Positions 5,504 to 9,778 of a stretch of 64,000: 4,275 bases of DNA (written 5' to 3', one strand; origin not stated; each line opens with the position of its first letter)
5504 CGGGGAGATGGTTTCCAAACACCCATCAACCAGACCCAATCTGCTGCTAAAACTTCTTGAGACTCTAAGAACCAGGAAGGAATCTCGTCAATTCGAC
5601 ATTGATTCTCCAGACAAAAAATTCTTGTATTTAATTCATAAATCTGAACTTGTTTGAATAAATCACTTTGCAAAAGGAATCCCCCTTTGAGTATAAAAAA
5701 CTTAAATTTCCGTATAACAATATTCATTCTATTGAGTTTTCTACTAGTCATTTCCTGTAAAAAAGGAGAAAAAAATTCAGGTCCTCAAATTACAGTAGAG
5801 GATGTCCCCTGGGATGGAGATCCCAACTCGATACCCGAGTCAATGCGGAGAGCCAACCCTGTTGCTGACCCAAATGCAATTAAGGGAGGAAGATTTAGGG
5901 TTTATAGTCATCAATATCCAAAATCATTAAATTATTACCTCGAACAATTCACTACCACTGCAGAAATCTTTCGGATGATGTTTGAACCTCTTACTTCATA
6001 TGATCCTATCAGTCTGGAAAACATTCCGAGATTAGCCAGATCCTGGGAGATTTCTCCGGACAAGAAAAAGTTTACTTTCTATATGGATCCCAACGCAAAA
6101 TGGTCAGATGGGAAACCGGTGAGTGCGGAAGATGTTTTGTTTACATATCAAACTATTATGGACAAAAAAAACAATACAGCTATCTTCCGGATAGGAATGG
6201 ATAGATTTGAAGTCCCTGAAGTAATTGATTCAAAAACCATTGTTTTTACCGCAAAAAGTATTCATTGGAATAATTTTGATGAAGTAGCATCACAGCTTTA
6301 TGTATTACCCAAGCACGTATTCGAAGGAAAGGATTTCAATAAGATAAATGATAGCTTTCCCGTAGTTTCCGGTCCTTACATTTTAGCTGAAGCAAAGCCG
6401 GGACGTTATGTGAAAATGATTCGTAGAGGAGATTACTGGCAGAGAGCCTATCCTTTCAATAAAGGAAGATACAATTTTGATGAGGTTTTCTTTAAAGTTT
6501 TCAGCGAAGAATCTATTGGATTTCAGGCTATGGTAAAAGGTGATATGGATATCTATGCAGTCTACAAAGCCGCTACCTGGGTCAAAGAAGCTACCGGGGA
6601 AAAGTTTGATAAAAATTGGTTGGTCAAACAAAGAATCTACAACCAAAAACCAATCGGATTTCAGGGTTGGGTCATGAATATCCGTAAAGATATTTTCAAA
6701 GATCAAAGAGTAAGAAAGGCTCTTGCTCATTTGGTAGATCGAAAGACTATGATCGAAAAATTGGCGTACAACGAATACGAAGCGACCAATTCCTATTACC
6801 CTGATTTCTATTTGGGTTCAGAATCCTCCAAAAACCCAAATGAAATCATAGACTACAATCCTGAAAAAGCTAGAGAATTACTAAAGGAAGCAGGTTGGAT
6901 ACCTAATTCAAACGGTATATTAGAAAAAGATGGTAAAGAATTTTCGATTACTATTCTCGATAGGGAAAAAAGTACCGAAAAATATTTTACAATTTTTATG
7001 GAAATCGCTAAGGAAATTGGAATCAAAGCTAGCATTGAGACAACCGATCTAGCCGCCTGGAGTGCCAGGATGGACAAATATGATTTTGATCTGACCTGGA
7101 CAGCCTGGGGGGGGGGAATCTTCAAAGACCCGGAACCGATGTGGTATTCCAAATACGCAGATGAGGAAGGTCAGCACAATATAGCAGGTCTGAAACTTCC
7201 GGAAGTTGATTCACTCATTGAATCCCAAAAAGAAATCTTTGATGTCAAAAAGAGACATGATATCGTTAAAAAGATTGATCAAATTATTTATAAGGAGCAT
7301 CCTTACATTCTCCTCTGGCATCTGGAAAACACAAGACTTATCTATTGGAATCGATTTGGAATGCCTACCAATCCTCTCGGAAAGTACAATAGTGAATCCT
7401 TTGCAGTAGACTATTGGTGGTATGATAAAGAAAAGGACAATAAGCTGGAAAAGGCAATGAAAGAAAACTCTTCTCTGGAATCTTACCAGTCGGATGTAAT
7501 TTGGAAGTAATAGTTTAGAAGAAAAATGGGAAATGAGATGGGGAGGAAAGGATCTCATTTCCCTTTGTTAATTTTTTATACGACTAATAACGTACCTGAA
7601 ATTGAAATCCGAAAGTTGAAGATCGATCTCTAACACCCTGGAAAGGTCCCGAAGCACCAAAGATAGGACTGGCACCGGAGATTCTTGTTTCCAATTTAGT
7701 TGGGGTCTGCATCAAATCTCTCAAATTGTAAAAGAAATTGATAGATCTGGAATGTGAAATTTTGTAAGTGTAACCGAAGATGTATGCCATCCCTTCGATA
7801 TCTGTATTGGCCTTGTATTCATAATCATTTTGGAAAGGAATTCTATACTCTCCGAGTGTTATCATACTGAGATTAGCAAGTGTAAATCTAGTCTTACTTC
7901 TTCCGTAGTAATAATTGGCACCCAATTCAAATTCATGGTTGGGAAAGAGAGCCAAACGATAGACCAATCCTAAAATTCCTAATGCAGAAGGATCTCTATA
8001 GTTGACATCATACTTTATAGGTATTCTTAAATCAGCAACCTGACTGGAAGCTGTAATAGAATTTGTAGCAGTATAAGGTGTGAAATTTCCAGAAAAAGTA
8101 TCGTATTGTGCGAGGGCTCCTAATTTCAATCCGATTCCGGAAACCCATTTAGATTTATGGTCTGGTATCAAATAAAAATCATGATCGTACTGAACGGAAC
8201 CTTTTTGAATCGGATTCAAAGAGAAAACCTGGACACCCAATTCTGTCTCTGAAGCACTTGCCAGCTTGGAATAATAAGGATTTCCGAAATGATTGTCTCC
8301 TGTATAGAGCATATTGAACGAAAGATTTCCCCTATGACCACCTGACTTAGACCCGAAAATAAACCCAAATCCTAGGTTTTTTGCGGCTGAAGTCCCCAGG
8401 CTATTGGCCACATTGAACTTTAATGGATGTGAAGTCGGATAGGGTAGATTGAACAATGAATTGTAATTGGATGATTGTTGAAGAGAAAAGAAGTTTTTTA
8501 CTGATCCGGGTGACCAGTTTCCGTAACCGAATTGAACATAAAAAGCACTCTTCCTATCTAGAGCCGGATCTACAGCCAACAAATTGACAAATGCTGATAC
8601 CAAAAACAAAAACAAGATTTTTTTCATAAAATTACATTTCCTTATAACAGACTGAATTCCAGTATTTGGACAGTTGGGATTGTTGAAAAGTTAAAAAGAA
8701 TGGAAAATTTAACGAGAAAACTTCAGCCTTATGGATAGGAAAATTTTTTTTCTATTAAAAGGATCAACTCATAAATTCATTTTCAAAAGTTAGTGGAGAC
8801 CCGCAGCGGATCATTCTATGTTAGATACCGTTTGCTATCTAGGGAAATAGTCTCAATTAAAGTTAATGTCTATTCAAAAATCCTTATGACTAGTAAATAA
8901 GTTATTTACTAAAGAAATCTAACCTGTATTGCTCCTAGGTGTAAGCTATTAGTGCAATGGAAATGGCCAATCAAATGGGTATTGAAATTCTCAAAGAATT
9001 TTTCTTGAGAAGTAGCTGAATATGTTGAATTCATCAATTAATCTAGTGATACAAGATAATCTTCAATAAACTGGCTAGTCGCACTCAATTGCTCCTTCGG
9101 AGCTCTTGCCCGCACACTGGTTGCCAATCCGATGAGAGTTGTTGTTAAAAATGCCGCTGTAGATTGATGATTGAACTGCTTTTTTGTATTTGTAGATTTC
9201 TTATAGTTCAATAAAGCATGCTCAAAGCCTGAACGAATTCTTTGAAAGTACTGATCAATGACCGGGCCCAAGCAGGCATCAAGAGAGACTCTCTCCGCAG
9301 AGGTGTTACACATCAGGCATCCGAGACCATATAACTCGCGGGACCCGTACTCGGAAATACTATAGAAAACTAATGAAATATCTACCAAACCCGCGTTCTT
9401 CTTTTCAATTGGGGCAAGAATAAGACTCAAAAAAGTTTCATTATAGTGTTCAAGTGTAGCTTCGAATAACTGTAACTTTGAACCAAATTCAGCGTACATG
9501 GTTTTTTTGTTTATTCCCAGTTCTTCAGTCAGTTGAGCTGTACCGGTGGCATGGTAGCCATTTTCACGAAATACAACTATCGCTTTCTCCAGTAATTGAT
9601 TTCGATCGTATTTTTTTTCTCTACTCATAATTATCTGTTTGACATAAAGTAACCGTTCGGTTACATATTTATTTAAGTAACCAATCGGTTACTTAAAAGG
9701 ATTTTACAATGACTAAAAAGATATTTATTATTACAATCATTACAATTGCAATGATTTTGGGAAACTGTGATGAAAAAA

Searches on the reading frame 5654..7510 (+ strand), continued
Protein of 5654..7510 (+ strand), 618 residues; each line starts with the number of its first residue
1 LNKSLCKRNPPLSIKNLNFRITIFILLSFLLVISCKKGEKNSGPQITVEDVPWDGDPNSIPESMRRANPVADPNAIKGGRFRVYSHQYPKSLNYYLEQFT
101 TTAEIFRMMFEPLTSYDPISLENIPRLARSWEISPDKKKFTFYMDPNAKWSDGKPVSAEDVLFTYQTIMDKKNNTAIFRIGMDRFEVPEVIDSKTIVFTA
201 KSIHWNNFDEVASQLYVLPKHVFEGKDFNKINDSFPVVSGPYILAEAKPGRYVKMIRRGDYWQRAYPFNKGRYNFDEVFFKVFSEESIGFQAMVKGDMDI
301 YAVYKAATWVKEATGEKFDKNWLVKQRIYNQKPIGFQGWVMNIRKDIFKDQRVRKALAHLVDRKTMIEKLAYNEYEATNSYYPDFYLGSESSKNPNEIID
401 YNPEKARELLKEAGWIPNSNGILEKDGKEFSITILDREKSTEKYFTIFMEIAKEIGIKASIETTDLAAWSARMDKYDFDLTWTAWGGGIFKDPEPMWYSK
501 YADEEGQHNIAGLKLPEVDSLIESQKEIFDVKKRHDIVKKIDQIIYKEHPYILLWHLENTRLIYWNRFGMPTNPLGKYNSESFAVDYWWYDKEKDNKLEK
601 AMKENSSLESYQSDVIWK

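Call 26: find_related_loci(query=A1, collection=genome_contigs, flank=300)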
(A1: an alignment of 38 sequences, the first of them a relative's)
Query A1 (607 aa) in genome_contigs; peptide patterns used: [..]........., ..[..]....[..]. (x = any residue, [..] = any of these).
242 stretches matched a pattern; 111 encode a relative of the query (tblastn E <= 1e-3); the best 80 are kept; 80 distinct loci.
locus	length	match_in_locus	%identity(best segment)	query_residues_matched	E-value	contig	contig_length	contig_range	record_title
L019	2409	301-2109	78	7-607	0e+0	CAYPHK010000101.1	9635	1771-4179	MAG TPA_asm: uncultured Leptospira sp. isolate SRP278252_co3_597 genome assembly, contig: NODE_14222_length_9635_cov_4.0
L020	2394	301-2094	78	12-607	0e+0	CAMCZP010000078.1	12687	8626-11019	MAG: Leptospira interrogans serovar Manilae isolate MsH-30apr19-140 genome assembly, contig: MsH-30apr19-C10216, whole g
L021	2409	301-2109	71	3-604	0e+0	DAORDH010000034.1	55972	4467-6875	MAG TPA_asm: Leptospiraceae bacterium isolate AMR_MDS_0885 NODE_247_length_55972_cov_13.541624, whole genome shotgun seq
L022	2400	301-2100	68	6-604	0e+0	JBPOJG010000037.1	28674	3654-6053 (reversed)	MAG: Spirochaetota bacterium isolate MAG_1308 c_000000612869, whole genome shotgun sequence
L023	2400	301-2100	68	6-604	0e+0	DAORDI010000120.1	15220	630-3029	MAG TPA_asm: Leptospiraceae bacterium isolate AMR_MDS_0884 NODE_2493_length_15220_cov_5.484141, whole genome shotgun seq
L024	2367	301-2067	70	10-597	0e+0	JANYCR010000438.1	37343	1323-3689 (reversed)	MAG: Leptospiraceae bacterium isolate 336R_metabinner_194_sub 336R_k141_2231724, whole genome shotgun sequence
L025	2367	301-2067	66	14-604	0e+0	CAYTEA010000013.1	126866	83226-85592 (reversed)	MAG TPA_asm: uncultured Leptospiraceae bacterium isolate binchicken_co16_363 genome assembly, contig: NODE_213_length_12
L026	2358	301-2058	67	11-598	0e+0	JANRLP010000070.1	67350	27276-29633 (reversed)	MAG: Leptospiraceae bacterium isolate bins.194 k141_1095114, whole genome shotgun sequence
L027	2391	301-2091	64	6-607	0e+0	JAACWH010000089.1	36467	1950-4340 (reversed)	MAG: Leptospira sp. isolate CG_2015-01t_35_69 CG_2015-01t_curated_scaffold_1232, whole genome shotgun sequence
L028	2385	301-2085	63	10-607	0e+0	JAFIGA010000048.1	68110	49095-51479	MAG: Leptospira sp. isolate coassembly_bin.86 k141_118466, whole genome shotgun sequence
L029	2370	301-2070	64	15-607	0e+0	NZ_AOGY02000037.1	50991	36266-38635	Leptospira vanthielii serovar Holland str. Waz Holland = ATCC 700522 strain Waz Holland ctg7180000023714, whole genome s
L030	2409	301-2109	62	8-607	0e+0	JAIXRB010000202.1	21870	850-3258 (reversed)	MAG: Leptospiraceae bacterium isolate C4_MAG_00049 pond_C4_MAG_00049_000000000096, whole genome shotgun sequence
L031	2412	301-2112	64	1-607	0e+0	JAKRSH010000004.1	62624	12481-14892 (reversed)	MAG: Leptospiraceae bacterium isolate MS012 bin-012_3, whole genome shotgun sequence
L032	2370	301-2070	63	15-607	0e+0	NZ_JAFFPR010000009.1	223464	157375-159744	Leptospira abararensis strain 201903074 contig_0006, whole genome shotgun sequence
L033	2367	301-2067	63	15-607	0e+0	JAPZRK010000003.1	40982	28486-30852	MAG: Leptospira sp. isolate LE19-196.1C c_000000008030, whole genome shotgun sequence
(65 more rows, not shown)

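Call 36: search_solved_structures(query=window:5687-7507:+, show_alignments=1, max_evalue=1e-20)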
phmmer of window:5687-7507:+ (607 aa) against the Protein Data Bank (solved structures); distinct sequences matched with E-value up to 1e-20: 22.
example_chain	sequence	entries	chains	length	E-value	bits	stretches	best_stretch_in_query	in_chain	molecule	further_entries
7z8e_A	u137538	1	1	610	1e-53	186.1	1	60-379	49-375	ABC transporter substrate-binding protein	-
4ony_A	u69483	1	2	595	2.3e-52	181.6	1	106-406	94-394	Extracellular solute-binding protein family 5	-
5icq_A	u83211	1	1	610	8.3e-49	169.8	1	57-407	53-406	Methylocystis parvus OBBP MbnE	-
8fsr_A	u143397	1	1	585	4.2e-45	157.6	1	61-388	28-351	YejA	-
8fss_A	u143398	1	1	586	4.3e-45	157.6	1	61-388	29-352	YejA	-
7z6f_E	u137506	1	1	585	4.6e-45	157.5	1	61-388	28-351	YejA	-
8fsq_A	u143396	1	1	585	1.4e-44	155.9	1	61-388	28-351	YejA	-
7atr_A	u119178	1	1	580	7.3e-44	153.5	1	61-388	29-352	Uncharacterized protein YejA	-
1xoc_A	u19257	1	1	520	1.5e-34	122.7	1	67-579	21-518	Oligopeptide-binding protein appA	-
5isu_A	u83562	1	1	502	4.6e-30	107.9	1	99-537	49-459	Lmo0135 protein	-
8efz_A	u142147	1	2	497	3.4e-28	101.8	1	67-525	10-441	Extracellular solute-binding protein family 5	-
9pl3_A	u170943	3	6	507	7.5e-26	94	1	96-545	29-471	Peptide ABC transporter, peptide-binding protein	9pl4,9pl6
4oet_A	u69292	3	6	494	7.8e-26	93.9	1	94-568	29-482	Putative peptide ABC-transport system periplasmic peptide-binding protein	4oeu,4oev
8spm_A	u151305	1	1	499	6.4e-25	90.9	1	96-536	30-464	Nickel ABC transporter, nickel/metallophore periplasmic binding protein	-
3mzb_A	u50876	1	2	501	6.5e-25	90.9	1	96-536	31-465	Nickel-binding periplasmic protein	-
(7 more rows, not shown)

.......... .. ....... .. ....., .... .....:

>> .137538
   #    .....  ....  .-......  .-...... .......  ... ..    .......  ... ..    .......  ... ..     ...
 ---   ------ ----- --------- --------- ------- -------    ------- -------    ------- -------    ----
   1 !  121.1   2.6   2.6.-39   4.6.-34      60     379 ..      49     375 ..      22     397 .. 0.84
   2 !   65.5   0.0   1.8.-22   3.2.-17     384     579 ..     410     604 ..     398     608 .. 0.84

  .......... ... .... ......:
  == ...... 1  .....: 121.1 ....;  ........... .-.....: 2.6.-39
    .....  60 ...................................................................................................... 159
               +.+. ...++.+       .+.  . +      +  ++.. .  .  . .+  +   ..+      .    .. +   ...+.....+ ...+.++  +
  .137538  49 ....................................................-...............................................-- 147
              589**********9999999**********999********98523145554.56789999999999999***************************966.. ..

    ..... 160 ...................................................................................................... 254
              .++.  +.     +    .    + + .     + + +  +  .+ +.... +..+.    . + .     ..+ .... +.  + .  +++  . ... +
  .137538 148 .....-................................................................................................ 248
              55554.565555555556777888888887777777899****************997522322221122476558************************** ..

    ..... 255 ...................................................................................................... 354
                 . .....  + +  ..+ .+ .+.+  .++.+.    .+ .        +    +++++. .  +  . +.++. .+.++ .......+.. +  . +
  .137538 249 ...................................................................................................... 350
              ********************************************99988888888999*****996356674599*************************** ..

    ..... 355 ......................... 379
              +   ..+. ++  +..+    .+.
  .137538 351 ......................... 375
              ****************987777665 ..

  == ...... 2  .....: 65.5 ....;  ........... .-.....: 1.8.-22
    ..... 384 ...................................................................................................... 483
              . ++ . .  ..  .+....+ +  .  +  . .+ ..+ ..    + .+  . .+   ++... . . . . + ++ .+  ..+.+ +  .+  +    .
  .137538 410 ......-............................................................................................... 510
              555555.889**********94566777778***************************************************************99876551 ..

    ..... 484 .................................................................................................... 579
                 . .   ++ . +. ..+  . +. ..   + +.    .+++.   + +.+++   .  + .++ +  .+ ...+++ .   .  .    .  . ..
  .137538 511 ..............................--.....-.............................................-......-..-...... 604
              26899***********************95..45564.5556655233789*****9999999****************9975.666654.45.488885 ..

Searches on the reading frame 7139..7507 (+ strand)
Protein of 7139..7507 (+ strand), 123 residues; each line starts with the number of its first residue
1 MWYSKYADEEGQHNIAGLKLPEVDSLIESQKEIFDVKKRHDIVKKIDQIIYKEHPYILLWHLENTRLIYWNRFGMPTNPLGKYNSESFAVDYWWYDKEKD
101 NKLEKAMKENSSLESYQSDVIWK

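Call 53: list_cluster_members(proteins=[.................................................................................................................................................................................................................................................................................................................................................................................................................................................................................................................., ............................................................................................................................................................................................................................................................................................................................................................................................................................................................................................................, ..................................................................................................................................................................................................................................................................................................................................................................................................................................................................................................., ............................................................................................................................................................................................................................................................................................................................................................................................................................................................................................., window:7139-7507:+, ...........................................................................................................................])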
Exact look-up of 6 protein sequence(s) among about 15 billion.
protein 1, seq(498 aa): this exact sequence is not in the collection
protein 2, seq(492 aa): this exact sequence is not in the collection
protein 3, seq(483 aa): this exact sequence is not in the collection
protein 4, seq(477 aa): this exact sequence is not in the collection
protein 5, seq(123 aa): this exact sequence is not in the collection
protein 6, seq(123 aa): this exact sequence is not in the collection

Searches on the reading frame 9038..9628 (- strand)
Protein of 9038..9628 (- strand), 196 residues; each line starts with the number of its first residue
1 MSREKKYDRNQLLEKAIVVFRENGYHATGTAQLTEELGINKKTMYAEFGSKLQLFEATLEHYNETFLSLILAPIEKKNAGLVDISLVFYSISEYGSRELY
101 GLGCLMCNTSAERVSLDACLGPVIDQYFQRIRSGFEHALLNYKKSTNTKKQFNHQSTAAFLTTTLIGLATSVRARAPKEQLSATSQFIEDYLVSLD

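Call 30: search_protein_families(library=pfam, proteins=[window:9038-9628:-])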
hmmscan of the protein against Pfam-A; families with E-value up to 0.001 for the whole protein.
window:9038-9628:- (196 aa): 1 family
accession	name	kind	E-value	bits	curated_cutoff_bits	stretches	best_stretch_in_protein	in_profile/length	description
PF00440.29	TetR_N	-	1.5e-12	47.5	24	1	12-57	1-46/47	Bacterial regulatory proteins, tetR family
